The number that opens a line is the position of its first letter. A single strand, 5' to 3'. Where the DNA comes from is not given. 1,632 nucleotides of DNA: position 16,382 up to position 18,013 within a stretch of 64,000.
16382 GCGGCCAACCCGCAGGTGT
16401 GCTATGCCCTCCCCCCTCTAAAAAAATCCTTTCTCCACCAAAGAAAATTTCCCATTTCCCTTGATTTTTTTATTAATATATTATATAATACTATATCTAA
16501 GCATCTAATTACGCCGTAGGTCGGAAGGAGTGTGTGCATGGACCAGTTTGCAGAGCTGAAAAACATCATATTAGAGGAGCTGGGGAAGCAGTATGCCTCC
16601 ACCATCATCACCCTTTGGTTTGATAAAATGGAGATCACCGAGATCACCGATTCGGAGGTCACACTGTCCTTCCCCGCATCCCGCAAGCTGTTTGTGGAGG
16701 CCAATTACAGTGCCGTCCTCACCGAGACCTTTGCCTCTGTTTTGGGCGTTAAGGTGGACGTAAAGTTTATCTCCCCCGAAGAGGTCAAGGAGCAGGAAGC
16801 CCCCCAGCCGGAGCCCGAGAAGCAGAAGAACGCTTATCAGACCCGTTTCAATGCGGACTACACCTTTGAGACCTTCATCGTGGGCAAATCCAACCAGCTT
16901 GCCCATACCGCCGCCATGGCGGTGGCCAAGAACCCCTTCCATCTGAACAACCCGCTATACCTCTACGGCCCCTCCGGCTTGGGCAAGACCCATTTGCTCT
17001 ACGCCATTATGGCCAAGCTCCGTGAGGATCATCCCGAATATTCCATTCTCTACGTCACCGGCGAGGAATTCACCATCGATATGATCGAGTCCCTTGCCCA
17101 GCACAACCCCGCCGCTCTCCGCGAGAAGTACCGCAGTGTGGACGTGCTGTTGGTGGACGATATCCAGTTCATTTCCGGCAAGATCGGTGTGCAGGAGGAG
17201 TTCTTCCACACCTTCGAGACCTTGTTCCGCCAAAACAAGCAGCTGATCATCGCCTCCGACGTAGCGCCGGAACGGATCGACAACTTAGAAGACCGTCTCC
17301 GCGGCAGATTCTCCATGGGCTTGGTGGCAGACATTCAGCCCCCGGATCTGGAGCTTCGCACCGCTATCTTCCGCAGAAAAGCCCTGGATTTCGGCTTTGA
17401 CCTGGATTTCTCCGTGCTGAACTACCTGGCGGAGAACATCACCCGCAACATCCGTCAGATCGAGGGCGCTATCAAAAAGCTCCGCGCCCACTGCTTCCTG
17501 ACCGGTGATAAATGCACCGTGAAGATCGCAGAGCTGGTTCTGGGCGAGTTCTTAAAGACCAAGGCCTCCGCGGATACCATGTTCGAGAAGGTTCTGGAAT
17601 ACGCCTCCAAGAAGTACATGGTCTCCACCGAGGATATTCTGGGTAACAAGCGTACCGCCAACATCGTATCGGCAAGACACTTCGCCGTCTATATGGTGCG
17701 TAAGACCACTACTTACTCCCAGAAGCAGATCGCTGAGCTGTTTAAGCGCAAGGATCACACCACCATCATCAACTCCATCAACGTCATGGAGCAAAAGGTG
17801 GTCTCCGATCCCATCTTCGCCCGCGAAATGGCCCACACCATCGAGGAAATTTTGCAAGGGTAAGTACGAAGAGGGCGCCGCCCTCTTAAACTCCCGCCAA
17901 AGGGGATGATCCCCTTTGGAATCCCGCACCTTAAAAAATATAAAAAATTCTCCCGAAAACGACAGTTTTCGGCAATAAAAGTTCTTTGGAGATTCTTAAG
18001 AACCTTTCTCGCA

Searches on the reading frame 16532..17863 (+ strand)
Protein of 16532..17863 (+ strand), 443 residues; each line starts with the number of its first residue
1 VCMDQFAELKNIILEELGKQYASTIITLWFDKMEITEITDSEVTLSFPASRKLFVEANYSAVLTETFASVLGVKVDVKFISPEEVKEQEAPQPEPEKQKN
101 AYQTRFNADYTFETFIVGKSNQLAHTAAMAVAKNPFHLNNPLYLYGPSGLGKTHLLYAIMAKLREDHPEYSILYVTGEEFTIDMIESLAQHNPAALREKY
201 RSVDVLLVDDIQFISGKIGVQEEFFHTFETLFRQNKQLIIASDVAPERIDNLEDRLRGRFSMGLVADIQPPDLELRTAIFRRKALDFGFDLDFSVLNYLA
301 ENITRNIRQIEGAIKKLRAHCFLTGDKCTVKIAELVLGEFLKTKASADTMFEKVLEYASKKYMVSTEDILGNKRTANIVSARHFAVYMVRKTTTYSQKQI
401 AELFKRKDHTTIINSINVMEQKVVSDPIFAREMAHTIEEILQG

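Call 37: search_protein_families(library=pfam, proteins=[window:16532-17863:+])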
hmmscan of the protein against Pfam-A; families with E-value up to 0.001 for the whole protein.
window:16532-17863:+ (443 aa): 8 families
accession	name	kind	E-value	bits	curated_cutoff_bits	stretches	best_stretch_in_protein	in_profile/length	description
PF00308.24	Bac_DnaA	-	1.1e-61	208.2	23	1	107-266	2-161/162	Bacterial DnaA ATPAse domain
PF08299.17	Bac_DnaA_C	-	1.8e-18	66.8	31.5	1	352-417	2-67/69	Bacterial dnaA protein helix-turn-helix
PF00004.35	AAA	-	1e-07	32.9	21.2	1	142-262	1-125/131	ATPase family associated with various cellular activities (AAA)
PF13173.12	AAA_14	-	3e-06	27.7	27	1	139-260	2-115/129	AAA domain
PF13401.12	AAA_22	-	3.3e-05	24.7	27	0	141-179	7-45/130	AAA domain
PF01637.24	ATPase_2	-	4.5e-05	23.8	33.2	1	139-243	20-117/225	ATPase domain predominantly from Archaea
PF13191.12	AAA_16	-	0.00041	21.3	32.6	1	118-235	4-127/167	AAA ATPase domain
PF01695.23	IstB_IS21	-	0.00075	19.5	24.1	0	140-243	93-193/238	IstB-like ATP binding protein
